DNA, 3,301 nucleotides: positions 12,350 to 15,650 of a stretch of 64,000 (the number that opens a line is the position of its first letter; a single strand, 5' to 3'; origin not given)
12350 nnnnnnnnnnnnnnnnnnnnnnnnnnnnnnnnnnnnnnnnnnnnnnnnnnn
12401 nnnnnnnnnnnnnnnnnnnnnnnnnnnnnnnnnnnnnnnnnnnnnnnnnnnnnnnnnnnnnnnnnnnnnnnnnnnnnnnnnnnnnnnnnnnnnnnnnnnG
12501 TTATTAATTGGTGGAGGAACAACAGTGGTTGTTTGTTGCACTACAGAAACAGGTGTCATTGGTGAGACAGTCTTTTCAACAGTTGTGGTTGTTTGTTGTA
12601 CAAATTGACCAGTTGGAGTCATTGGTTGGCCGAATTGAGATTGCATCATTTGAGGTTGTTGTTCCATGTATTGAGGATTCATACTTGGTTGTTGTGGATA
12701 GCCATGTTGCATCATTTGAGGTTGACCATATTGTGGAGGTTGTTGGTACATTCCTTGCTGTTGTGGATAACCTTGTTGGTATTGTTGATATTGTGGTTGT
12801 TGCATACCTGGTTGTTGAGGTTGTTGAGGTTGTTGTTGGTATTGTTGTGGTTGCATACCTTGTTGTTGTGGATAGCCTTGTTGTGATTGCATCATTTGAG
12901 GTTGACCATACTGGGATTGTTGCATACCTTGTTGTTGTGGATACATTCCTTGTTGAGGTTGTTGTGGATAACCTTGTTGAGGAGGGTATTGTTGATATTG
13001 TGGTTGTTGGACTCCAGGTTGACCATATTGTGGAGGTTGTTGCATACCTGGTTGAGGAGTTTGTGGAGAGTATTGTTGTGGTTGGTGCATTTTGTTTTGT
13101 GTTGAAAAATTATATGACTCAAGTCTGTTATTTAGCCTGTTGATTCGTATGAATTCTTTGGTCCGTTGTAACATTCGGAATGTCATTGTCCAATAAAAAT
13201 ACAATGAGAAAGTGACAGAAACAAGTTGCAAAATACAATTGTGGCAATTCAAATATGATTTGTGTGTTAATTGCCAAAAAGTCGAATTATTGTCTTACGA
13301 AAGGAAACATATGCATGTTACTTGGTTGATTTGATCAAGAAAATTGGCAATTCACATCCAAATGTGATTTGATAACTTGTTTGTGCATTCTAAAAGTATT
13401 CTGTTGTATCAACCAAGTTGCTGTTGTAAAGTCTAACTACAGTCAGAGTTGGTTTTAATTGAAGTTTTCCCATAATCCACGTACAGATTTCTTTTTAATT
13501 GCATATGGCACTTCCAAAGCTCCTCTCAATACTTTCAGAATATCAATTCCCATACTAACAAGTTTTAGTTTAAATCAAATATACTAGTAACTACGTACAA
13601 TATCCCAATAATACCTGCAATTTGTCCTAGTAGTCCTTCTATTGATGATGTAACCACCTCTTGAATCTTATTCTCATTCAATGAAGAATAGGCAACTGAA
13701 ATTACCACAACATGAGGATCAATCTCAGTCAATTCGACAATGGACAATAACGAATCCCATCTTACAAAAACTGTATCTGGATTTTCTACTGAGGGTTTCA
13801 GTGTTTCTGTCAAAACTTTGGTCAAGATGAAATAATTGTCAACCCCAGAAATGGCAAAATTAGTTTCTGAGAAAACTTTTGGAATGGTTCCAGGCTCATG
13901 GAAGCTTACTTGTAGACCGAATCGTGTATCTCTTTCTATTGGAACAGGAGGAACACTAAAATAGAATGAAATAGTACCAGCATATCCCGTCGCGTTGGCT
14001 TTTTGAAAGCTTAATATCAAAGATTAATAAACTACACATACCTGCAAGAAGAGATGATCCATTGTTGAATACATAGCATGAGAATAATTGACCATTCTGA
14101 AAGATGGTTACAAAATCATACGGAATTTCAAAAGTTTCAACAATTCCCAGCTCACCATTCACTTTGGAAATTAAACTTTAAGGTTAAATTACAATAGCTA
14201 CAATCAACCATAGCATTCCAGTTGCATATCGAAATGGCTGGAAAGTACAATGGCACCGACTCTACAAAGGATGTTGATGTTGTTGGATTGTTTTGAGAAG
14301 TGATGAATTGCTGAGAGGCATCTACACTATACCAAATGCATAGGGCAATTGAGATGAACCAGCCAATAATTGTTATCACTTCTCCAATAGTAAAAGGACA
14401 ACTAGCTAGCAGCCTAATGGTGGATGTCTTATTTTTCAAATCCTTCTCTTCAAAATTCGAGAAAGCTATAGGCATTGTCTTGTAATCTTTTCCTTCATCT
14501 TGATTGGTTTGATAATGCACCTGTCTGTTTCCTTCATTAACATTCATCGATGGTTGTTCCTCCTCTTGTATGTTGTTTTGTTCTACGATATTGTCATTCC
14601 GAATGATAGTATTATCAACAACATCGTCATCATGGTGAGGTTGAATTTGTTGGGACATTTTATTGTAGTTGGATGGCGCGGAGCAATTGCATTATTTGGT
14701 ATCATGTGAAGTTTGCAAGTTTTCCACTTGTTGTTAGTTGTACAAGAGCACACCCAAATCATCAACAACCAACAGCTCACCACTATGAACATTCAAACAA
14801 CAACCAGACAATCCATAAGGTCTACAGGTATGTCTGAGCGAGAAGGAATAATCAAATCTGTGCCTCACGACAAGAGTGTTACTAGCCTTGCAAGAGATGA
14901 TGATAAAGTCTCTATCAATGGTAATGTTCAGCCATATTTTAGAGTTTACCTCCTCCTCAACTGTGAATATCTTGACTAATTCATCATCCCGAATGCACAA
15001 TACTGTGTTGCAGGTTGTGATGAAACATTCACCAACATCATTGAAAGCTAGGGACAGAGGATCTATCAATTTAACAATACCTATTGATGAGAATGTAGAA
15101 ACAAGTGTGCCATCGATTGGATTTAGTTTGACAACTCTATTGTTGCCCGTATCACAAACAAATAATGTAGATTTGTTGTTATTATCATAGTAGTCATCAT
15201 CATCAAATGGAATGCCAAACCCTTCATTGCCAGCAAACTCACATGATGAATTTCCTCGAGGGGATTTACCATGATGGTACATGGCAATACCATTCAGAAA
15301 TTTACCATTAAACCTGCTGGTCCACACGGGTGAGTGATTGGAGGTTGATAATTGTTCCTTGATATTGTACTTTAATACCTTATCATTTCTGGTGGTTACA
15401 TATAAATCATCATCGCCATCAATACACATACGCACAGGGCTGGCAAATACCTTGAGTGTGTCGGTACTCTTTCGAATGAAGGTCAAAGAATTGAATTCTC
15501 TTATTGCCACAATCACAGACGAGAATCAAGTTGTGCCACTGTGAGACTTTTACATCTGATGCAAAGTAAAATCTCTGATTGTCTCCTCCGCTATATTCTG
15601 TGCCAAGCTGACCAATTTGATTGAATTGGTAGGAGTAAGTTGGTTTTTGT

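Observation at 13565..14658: Compact ENaC/degenerin/ASIC-like channel gene resolved from three frame-shifted ORFs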

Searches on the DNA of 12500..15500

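Call 90: search_rna_families(source=window, start=12500, end=15500, threshold=gathering)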
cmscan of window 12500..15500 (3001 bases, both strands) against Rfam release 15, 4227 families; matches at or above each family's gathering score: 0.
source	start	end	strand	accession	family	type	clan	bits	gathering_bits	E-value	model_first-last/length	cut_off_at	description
